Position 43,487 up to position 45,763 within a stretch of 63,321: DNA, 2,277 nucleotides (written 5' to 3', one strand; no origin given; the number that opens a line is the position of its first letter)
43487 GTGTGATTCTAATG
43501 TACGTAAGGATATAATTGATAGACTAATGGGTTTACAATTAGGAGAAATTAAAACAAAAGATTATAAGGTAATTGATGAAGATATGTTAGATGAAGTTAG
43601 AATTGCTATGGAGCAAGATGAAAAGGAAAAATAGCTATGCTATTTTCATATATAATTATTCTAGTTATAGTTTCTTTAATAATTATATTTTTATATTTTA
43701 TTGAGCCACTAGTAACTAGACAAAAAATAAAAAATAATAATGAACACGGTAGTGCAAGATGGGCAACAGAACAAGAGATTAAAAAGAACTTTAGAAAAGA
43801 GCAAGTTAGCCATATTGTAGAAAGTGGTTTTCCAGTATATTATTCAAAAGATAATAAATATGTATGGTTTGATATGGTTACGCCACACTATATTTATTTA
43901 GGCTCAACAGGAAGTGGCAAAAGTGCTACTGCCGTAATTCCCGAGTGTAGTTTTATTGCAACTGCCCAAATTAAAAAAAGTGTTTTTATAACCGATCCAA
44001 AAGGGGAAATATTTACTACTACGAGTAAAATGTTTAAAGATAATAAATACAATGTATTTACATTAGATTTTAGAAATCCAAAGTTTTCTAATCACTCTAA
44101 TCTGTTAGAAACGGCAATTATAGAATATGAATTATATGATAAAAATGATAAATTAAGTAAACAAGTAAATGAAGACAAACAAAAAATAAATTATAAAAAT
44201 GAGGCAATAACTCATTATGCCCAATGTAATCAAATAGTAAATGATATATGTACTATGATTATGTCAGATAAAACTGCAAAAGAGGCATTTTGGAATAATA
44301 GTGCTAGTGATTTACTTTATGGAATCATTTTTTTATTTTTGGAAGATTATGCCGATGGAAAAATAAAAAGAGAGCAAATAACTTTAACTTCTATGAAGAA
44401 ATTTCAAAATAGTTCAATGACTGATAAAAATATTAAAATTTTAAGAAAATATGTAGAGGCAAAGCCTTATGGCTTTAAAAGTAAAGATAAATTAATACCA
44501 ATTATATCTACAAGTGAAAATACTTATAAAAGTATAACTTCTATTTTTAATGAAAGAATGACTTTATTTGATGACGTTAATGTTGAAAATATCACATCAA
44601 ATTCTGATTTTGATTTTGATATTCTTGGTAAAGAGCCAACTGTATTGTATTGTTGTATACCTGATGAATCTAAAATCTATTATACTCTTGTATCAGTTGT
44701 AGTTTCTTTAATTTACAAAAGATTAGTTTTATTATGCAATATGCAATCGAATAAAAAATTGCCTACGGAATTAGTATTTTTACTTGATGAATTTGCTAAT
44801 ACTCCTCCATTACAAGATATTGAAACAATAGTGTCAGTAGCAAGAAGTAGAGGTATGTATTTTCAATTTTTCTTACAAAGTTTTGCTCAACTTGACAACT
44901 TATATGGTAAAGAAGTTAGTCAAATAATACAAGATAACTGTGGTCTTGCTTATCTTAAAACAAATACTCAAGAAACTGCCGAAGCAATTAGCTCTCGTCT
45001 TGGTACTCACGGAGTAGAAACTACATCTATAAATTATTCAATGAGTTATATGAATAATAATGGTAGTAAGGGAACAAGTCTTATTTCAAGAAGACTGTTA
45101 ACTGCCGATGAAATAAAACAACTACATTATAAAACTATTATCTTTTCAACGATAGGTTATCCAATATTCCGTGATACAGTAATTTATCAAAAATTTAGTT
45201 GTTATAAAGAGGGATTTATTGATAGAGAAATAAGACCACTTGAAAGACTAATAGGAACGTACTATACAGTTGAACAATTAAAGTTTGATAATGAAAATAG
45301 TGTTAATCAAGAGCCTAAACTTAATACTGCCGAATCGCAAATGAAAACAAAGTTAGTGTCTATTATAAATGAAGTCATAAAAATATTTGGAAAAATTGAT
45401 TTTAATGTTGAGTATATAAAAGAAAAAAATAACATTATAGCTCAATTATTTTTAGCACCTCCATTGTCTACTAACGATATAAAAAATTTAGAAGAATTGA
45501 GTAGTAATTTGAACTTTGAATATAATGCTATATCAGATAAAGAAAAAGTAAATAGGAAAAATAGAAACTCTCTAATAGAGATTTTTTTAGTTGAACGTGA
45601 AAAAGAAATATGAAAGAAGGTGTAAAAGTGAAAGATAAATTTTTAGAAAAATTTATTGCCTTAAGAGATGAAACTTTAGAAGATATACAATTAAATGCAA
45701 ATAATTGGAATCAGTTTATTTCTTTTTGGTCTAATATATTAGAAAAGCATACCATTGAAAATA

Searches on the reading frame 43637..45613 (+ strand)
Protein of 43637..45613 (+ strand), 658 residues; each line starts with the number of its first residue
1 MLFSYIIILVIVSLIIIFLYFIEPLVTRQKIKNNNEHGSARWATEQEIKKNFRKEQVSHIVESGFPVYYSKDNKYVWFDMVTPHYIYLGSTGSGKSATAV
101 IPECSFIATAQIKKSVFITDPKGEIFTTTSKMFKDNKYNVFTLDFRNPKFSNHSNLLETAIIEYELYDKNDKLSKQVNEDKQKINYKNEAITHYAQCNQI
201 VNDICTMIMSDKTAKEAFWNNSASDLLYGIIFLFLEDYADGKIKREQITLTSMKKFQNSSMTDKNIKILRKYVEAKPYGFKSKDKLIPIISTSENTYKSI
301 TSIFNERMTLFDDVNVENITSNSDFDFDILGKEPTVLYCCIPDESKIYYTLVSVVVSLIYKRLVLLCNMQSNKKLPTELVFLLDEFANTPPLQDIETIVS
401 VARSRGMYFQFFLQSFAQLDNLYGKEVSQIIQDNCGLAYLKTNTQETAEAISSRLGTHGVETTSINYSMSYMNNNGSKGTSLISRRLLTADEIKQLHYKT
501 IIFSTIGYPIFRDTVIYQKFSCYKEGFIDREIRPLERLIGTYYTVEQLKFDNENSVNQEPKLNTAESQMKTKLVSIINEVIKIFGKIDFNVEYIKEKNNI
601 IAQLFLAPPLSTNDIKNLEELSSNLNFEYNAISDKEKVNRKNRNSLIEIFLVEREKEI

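Call 13: search_protein_families(library=pfam, proteins=[window:43637-45613:+], max_evalue=0.001)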
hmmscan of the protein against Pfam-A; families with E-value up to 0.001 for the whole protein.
window:43637-45613:+ (658 aa): 4 families
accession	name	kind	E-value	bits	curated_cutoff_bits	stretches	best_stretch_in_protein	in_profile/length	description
PF02534.20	T4SS-DNA_transf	-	2.3e-53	182.1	20.1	1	42-517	13-445/468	Type IV secretory system Conjugative DNA transfer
PF12696.13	TraG-D_C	-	4.2e-29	101.5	22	1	379-496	2-124/126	TraM recognition site of TraD and TraG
PF10412.15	TrwB_AAD_bind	-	3.2e-18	66.2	20.5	1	291-498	162-368/387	Type IV secretion-system coupling protein DNA-binding domain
PF01935.23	DUF87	-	3.8e-05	24.3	23.2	1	80-179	21-121/220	Helicase HerA, central domain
